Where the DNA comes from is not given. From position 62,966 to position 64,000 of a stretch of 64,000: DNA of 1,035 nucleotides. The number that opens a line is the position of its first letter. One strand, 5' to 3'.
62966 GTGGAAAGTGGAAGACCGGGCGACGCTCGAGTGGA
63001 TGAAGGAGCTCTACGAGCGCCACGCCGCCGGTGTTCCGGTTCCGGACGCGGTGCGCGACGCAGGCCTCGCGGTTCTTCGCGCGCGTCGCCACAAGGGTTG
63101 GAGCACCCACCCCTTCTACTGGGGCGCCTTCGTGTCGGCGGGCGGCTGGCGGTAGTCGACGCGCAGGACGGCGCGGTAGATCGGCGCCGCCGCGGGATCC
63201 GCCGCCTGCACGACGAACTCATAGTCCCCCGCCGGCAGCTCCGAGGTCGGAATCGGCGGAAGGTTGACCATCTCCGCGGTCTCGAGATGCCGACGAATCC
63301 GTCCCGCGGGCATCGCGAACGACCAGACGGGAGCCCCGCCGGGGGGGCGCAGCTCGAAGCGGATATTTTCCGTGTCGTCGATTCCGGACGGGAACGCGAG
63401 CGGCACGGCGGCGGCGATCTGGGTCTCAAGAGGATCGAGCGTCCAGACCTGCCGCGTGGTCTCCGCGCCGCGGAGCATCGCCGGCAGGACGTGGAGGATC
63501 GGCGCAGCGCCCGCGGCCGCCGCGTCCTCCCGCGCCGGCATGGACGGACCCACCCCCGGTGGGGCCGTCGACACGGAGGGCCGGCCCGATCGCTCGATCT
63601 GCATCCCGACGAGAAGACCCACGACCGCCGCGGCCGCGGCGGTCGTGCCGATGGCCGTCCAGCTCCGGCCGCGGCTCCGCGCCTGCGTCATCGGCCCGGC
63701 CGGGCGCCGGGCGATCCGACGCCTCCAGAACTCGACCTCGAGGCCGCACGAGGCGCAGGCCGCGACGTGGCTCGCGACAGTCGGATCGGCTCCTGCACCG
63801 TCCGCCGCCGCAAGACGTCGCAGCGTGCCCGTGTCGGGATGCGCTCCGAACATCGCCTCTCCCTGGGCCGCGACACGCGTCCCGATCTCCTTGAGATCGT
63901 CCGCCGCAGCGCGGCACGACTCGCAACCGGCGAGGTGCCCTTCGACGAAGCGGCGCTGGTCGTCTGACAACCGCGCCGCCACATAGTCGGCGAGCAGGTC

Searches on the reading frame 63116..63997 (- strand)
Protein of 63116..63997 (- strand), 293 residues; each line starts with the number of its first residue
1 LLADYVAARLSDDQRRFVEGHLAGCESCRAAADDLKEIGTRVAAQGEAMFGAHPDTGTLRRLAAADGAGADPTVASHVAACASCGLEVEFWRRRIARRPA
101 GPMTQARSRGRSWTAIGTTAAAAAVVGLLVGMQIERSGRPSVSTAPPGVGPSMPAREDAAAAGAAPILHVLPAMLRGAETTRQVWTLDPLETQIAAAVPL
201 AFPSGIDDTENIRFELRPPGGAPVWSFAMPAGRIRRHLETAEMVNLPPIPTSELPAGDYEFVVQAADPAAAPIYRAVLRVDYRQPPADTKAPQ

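Call 80: search_protein_families(library=pfam, proteins=[window:63116-63997:-], max_evalue=0.001)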
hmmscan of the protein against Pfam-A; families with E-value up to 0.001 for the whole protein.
window:63116-63997:- (293 aa): 1 family
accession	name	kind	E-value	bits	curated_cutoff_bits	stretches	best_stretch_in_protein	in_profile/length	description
PF13490.11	zf-HC2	-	2.2e-07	31.3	22.2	1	1-29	7-35/35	Putative zinc-finger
